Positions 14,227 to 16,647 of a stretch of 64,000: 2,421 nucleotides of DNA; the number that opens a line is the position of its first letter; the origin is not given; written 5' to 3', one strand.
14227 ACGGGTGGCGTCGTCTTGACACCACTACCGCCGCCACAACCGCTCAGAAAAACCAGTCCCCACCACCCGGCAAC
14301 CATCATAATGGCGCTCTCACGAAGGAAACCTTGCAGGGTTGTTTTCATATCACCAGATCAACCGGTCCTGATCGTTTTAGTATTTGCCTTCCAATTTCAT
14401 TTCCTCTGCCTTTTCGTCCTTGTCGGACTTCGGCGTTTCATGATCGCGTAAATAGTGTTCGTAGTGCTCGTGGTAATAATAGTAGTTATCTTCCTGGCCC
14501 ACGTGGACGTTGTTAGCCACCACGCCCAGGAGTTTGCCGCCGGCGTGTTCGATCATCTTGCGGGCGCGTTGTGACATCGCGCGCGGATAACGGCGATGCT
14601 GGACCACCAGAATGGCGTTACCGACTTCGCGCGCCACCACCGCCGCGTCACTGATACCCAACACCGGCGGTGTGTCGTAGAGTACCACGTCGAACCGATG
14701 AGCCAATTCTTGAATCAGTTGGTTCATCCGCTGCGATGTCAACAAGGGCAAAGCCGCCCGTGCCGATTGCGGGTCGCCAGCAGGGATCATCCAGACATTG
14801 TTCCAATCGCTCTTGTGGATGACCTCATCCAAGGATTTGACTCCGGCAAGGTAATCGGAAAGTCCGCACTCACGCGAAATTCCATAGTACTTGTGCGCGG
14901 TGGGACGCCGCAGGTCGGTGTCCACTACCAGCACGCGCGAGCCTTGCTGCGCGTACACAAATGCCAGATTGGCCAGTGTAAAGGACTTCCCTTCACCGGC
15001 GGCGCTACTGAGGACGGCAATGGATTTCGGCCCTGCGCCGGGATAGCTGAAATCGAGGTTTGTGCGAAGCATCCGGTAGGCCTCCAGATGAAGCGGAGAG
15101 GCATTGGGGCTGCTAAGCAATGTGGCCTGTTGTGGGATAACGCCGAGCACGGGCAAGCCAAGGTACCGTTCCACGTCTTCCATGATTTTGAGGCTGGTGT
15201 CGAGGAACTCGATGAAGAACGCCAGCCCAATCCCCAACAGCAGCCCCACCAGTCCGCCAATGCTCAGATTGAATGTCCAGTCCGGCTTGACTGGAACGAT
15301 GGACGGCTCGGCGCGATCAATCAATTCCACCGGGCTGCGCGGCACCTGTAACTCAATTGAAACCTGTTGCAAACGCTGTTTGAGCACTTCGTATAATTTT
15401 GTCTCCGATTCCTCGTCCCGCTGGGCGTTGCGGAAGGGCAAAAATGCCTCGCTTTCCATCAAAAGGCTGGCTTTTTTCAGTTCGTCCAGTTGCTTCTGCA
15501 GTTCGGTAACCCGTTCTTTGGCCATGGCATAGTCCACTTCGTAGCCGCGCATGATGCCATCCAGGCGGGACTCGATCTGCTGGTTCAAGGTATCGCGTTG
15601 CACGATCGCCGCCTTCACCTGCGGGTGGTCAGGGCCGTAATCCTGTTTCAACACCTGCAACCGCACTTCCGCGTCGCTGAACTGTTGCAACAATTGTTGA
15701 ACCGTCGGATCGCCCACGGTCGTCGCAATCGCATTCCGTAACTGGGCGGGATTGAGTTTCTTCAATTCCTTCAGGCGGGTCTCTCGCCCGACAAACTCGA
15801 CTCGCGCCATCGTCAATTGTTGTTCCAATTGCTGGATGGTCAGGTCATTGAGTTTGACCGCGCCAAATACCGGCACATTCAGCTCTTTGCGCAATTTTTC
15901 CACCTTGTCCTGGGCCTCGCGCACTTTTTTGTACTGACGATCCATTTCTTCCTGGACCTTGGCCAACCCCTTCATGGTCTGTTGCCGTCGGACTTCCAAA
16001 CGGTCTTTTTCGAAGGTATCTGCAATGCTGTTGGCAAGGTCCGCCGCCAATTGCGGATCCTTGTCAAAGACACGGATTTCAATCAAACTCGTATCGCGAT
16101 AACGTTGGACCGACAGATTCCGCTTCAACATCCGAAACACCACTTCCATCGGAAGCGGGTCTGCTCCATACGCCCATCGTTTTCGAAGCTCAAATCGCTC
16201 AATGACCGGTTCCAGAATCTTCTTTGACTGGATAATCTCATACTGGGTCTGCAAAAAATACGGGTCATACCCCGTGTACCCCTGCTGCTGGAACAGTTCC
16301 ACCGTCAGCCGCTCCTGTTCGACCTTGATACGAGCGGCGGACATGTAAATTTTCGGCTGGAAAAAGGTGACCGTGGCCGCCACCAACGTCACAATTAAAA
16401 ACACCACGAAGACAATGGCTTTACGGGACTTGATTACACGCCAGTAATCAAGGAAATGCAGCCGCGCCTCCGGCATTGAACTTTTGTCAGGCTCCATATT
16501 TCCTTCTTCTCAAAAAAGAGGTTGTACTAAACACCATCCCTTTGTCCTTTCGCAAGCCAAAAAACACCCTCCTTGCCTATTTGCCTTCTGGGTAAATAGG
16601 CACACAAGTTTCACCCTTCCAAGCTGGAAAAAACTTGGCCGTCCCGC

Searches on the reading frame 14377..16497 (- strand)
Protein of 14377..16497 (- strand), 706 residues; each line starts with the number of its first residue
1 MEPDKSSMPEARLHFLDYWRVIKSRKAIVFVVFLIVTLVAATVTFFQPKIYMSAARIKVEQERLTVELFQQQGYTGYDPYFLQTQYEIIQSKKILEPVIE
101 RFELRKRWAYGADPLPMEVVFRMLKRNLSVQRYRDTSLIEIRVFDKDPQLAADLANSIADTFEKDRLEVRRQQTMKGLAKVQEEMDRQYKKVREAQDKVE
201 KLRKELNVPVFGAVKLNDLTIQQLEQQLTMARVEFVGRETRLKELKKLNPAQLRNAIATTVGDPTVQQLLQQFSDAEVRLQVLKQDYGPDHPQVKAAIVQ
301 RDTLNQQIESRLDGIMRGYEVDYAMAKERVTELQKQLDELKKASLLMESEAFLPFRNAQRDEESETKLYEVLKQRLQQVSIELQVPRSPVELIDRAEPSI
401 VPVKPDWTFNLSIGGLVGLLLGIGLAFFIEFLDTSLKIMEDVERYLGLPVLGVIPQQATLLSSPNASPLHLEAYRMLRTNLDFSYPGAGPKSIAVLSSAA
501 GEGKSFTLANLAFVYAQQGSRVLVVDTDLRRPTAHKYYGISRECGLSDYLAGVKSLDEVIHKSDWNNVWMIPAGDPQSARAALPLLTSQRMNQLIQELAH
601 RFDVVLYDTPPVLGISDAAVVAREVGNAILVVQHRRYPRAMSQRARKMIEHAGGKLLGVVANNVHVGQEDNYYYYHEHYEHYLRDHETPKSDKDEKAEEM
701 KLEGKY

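Call 3: search_protein_families(library=padloc, proteins=[window:14377-16497:-])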
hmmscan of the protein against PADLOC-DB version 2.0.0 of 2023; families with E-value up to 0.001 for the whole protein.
window:14377-16497:- (706 aa): 1 family
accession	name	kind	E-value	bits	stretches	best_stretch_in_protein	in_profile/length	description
PDLC04559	PDC-M28B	-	0.00018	18.8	1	490-532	128-170/438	-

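Call 4: search_protein_families(library=pfam, proteins=[window:14377-16497:-])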
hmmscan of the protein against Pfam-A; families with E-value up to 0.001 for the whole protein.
window:14377-16497:- (706 aa): 8 families
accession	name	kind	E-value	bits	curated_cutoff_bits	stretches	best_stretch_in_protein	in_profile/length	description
PF13614.12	AAA_31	-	3.9e-13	50.1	27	1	491-618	2-134/177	AAA domain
PF01656.29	CbiA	-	2.9e-12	47.1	25.4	1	493-666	1-115/125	CobQ/CobB/MinD/ParA nucleotide binding domain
PF02706.20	Wzz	-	3.5e-12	46.9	25.5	1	16-100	6-89/91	Chain length determinant protein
PF10609.15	ParA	-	3.3e-11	43.5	27.1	1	492-665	5-176/246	NUBPL iron-transfer P-loop NTPase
PF13807.11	GNVR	-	2.6e-09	37.3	27.7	1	359-428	10-79/82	G-rich domain on putative tyrosine kinase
PF09140.17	MipZ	-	6.7e-05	22.8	20.7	1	498-610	8-108/262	ATPase MipZ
PF00142.24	Fer4_NifH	-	7.9e-05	22.7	25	0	499-608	8-122/271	4Fe-4S iron sulfur cluster binding proteins, NifH/frxC family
PF25199.1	nSTAND_NTPase5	-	0.00018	21.8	34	1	487-533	37-84/145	Novel STAND NTPase 5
